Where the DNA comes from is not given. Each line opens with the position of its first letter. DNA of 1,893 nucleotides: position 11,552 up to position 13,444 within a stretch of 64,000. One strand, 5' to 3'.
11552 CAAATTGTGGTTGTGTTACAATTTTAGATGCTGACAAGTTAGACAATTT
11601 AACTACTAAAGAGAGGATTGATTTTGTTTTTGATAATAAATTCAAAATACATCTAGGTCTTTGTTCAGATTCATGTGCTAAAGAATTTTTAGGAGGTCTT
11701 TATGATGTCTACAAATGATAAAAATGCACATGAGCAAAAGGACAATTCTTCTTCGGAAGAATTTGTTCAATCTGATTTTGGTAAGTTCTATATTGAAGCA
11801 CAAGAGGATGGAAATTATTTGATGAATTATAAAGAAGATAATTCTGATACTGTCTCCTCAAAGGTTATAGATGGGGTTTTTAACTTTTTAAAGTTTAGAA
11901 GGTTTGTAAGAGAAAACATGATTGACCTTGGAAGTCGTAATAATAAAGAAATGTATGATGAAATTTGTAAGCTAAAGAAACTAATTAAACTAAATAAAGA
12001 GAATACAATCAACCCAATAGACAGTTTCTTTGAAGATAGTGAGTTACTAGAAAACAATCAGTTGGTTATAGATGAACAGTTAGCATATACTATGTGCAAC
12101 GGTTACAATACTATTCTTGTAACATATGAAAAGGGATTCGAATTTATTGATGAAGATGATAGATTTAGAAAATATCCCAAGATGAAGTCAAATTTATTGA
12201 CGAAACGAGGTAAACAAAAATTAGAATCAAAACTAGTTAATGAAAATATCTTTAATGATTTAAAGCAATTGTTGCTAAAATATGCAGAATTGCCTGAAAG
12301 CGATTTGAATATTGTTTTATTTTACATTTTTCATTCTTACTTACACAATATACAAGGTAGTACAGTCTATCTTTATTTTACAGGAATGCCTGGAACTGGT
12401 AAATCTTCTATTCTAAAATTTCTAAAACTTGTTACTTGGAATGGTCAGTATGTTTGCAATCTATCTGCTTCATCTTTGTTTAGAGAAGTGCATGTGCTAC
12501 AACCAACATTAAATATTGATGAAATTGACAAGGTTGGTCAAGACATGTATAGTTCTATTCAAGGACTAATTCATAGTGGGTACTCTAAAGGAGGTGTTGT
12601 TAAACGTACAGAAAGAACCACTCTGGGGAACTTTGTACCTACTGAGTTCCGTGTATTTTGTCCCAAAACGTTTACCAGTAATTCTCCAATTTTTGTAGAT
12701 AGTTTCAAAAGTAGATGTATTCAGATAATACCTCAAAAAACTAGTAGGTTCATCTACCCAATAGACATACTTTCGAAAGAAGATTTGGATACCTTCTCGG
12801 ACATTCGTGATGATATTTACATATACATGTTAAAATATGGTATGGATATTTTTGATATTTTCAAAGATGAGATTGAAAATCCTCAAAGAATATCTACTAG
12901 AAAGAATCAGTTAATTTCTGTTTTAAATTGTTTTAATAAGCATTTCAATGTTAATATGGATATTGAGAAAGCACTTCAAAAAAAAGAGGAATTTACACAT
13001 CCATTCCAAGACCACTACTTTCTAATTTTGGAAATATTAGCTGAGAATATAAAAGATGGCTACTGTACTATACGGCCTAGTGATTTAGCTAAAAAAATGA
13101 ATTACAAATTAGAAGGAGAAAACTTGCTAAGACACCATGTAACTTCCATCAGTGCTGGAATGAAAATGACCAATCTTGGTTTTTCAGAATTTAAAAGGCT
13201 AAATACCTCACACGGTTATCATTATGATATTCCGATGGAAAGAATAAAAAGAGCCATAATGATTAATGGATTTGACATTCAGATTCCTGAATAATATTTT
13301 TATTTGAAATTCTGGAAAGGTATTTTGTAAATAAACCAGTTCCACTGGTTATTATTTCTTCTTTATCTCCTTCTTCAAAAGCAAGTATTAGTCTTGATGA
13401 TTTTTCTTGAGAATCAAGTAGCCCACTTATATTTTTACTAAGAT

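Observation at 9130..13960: Putative integrated plasmid/virus-like element carrying an SF3-like P-loop replication protein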

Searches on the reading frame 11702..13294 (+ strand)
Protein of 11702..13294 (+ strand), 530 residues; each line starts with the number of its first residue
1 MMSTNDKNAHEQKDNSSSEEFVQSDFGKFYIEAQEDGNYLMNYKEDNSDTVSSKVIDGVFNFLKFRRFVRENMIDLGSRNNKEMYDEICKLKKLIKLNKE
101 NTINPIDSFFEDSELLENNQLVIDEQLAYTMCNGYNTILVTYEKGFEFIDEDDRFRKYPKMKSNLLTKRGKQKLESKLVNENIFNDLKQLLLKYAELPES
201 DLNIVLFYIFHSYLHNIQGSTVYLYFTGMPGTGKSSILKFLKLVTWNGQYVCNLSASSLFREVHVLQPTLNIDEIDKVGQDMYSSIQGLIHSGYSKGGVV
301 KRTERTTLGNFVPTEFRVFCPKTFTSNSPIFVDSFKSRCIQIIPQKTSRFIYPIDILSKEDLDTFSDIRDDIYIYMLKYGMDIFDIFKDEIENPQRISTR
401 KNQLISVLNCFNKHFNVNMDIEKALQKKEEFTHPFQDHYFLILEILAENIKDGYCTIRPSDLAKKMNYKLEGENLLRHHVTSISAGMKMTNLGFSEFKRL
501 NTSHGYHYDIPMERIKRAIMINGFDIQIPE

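Call 6: search_protein_families(library=pfam, proteins=[window:11702-13294:+], max_evalue=1)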
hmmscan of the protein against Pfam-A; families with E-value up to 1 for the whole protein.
window:11702-13294:+ (530 aa): 3 families
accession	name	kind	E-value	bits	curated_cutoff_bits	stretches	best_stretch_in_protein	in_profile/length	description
PF13207.12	AAA_17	-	0.016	16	27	1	227-290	1-61/136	AAA domain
PF13238.12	AAA_18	-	0.026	15.4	29.4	1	227-263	4-35/128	AAA domain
PF00004.35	AAA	-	0.096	13.6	21.2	1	224-260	1-35/131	ATPase family associated with various cellular activities (AAA)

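Call 8: search_protein_families(library=phrogs, proteins=[window:11702-13294:+], max_evalue=1)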
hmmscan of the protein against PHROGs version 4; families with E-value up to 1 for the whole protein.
window:11702-13294:+ (530 aa): 1 family
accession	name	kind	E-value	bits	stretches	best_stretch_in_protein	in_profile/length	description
phrog_26533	-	unknown function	0.0033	18.4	1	352-400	31-84/127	-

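Call 9: search_protein_families(library=ncbifam, proteins=[window:11702-13294:+], max_evalue=1)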
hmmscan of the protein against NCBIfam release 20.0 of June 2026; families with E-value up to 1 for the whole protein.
window:11702-13294:+ (530 aa): 1 family
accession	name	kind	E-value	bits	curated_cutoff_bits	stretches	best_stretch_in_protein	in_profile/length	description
NF004708.0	PRK06043.1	equivalog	0.17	11.5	269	1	215-293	113-186/192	fumarate hydratase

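Call 10: find_homologous_proteins(query=window:11702-13294:+, max_evalue=0.001)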
Query window:11702-13294:+ (530 aa): 11 proteins with E <= 0.001 among 8000 candidates.
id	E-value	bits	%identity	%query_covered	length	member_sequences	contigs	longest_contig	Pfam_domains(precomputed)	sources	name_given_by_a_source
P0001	0.0e+0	1195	100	100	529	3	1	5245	-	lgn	-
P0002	9.9e-219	745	63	96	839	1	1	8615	-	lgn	-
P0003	1.6e-139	484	46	97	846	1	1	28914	-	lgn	-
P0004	2.0e-127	444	44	97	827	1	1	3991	-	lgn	-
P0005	2.2e-123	431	51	72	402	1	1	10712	-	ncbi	-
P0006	1.7e-11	62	27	43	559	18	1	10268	-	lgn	-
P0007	2.0e-11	61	33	25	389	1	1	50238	-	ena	-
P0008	7.7e-10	56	23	43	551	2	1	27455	-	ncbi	-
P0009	8.5e-9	53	28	30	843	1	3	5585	-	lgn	-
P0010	1.9e-8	52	30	26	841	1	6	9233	-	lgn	-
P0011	4.0e-8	51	31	33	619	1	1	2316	-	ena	-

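Call 11: search_solved_structures(query=window:11702-13294:+, max_evalue=10)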
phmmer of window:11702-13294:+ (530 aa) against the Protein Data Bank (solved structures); distinct sequences matched with E-value up to 10: 3.
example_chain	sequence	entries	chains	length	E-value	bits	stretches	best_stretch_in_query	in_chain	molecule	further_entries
8q1b_G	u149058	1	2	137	0.047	15.6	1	377-451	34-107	Cytochrome b-c1 complex subunit 7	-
6ekk_C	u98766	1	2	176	0.29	13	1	224-311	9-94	Ras-related protein Rab-35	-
3tw8_B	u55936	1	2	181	0.29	13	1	224-311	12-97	Ras-related protein Rab-35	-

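Call 13: find_encoding_contigs(protein=P0002, flank=10000)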
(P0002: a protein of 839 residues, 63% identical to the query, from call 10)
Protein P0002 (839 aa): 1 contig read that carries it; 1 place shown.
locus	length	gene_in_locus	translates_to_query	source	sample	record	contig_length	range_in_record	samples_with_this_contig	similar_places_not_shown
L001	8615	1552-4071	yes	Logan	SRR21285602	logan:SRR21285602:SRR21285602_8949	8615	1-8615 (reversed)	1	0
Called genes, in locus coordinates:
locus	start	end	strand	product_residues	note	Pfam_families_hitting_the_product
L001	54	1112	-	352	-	-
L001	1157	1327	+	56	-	-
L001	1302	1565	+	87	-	-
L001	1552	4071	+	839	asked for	-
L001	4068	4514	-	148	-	-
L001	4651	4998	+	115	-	-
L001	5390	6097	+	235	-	-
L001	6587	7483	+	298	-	PF01541:GIY-YIG (weak)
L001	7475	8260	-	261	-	PF01555:N6_N4_Mtase, PF08241:Methyltransf_11 (faint)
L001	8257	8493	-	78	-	-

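Call 14: find_encoding_contigs(protein=P0003, flank=10000)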
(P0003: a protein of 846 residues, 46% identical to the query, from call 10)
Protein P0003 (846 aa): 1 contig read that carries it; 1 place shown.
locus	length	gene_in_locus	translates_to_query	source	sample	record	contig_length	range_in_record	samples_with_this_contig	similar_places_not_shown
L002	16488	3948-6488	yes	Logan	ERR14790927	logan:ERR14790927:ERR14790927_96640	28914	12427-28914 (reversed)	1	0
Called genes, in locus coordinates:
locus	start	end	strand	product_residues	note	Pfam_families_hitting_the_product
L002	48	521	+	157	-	PF00293:NUDIX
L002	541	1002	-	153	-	PF00293:NUDIX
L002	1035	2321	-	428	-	-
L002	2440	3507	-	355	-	-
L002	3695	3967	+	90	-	-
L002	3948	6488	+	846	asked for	-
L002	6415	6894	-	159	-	-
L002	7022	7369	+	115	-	-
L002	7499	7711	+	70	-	-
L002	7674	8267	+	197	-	PF00239:Resolvase, PF13936:HTH_38 (faint)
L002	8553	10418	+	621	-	PF01555:N6_N4_Mtase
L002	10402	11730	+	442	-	PF01555:N6_N4_Mtase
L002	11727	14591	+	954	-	PF00270:DEAD, PF04851:ResIII, PF00271:Helicase_C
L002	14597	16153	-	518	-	PF00589:Phage_integrase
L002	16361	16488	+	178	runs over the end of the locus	PF01997:Translin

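Call 15: find_encoding_contigs(protein=P0004, flank=10000)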
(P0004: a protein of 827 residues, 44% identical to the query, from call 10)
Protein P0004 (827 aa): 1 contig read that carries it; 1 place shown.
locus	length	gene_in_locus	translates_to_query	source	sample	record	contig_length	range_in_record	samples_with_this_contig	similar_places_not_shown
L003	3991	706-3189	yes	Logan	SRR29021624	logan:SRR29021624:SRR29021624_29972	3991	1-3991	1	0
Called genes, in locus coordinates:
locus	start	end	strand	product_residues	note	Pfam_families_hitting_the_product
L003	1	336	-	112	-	?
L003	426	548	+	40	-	-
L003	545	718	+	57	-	-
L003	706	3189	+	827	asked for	-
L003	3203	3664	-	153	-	-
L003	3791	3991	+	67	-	?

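Call 16: find_encoding_contigs(protein=P0005, flank=10000)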
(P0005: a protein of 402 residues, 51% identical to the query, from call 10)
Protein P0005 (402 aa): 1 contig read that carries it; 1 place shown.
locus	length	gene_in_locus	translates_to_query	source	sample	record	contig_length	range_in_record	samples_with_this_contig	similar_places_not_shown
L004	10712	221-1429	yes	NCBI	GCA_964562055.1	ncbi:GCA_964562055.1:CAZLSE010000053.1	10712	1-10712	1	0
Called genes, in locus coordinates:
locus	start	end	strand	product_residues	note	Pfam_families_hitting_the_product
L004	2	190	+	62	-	?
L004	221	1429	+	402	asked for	-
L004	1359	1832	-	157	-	-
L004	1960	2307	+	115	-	-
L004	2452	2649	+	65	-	-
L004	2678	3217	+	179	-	PF00239:Resolvase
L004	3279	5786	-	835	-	PF10544:T5orf172, PF13455:MUG113, PF04851:ResIII (weak)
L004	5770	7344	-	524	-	PF07669:Eco57I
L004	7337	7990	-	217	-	PF20473:MmeI_Mtase (weak)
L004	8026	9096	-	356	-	-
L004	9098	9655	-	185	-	PF11848:DUF3368 (weak)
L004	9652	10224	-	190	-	PF03683:UPF0175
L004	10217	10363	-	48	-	-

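Call 17: find_encoding_contigs(protein=P0001, flank=10000)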
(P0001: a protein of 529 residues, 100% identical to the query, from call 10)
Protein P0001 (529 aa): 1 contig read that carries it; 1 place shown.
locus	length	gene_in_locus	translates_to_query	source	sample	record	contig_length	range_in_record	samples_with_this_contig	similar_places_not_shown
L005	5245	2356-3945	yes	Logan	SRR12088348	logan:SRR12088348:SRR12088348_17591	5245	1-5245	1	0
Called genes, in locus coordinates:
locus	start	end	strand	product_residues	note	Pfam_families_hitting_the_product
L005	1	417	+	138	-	?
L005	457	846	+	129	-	-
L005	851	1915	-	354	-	-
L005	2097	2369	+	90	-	-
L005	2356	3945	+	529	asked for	-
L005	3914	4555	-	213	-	-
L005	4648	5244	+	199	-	?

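Call 25: search_protein_families(library=pfam, proteins=[L002:14597-16153:-, L002:6415-6894:-, L002:1035-2321:-, L002:7022-7369:+, L002:7499-7711:+, L002:7674-8267:+, P0003, P0009], max_evalue=0.1)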
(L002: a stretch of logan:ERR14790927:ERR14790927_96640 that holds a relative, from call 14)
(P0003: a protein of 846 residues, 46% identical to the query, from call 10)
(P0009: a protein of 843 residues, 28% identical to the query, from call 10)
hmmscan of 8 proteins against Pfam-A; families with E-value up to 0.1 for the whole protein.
L002:14597-16153:- (518 aa): 5 families
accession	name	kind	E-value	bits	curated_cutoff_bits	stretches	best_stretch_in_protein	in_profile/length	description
PF00589.27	Phage_integrase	-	3.9e-24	85.8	27.1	1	166-333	2-168/172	Phage integrase family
PF19610.4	DUF6115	-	0.0001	23.1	27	1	454-507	76-129/134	Family of unknown function (DUF6115)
PF22943.2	HTH_68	-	0.0012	18.9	27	1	480-508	9-37/45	Putative helix-turn-helix domain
PF13384.12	HTH_23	-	0.013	15.7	24.6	1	481-508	10-37/50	Homeodomain-like domain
PF13495.12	Phage_int_SAM_4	-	0.022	15.6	27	1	63-136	12-81/85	Phage integrase, N-terminal SAM-like domain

L002:6415-6894:- (159 aa): 0 families

L002:1035-2321:- (428 aa): 0 families

L002:7022-7369:+ (115 aa): 0 families

L002:7499-7711:+ (70 aa): 0 families

L002:7674-8267:+ (197 aa): 6 families
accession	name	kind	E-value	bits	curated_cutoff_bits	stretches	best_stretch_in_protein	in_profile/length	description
PF00239.26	Resolvase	-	9e-45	152.8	23.3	1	8-146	1-140/145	Resolvase, N terminal domain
PF13936.12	HTH_38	-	2.5e-05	24.4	27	1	157-190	9-42/44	Helix-turn-helix domain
PF13384.12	HTH_23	-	0.0075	16.5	24.6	1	158-191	7-40/50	Homeodomain-like domain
PF00196.25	GerE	-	0.031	14.3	23.5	0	159-191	8-40/57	Bacterial regulatory proteins, luxR family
PF13560.12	HTH_31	-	0.046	14.5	27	0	162-189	7-35/64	Helix-turn-helix domain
PF04545.22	Sigma70_r4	-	0.079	12.9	24.1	0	163-190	17-42/50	Sigma-70, region 4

P0003 (846 aa): 2 families
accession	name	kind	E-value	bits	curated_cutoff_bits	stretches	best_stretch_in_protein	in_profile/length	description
PF14532.12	Sigma54_activ_2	-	0.008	16.9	25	1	522-595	20-96/138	Sigma-54 interaction domain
PF13207.12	AAA_17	-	0.043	14.5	27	0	529-594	1-63/136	AAA domain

P0009 (843 aa): 3 families
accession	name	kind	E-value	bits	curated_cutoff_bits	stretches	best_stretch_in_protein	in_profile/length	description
PF13155.12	Toprim_2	-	0.003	18.3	22.1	1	236-310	2-84/88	Toprim-like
PF08275.17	DNAG_N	-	0.0033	18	26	1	116-205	5-101/128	DNA primase catalytic core, N-terminal domain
PF01807.25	Zn_ribbon_DnaG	-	0.011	15.9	24.9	1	3-84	5-92/98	CHC2 zinc finger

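Call 29: find_related_loci(query=A1, collection=genome_contigs, flank=10000)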
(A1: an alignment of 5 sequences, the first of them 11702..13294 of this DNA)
Query A1 (530 aa) in genome_contigs; peptide patterns used: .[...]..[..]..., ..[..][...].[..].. (x = any residue, [..] = any of these).
235 stretches matched a pattern; 1 encode a relative of the query (tblastn E <= 1e-3); 1 distinct loci.
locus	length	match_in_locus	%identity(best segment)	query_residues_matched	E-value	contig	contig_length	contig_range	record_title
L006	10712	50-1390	50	83-529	1e-144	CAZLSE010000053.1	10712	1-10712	MAG TPA_asm: uncultured Gammaproteobacteria bacterium isolate binchicken_co37_70 genome assembly, contig: NODE_2668_leng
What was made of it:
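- On Site-specifically integrated element (att-bounded): No related genome was found in GTDB representatives (call 29).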

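Call 30: find_related_loci(query=A1, collection=viral_contigs, flank=10000)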
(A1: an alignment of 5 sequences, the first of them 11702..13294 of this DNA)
Query A1 (530 aa) in viral_contigs; peptide patterns used: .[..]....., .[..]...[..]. (x = any residue, [..] = any of these).
192 stretches matched a pattern, but none encodes a relative of the query by tblastn (E <= 1e-3).

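Call 31: find_related_loci(query=A1, collection=metagenome_contigs, flank=10000)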
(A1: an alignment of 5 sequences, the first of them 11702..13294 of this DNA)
Query A1 (530 aa) in metagenome_contigs; peptide patterns used: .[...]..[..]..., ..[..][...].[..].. (x = any residue, [..] = any of these).
402 stretches matched a pattern, but none encodes a relative of the query by tblastn (E <= 1e-3).
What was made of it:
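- No free or re-integrated 3.9-kb form was found in three collections (calls 29-31).
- Tried and rejected: JGI metagenomes: none (calls 29-31).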
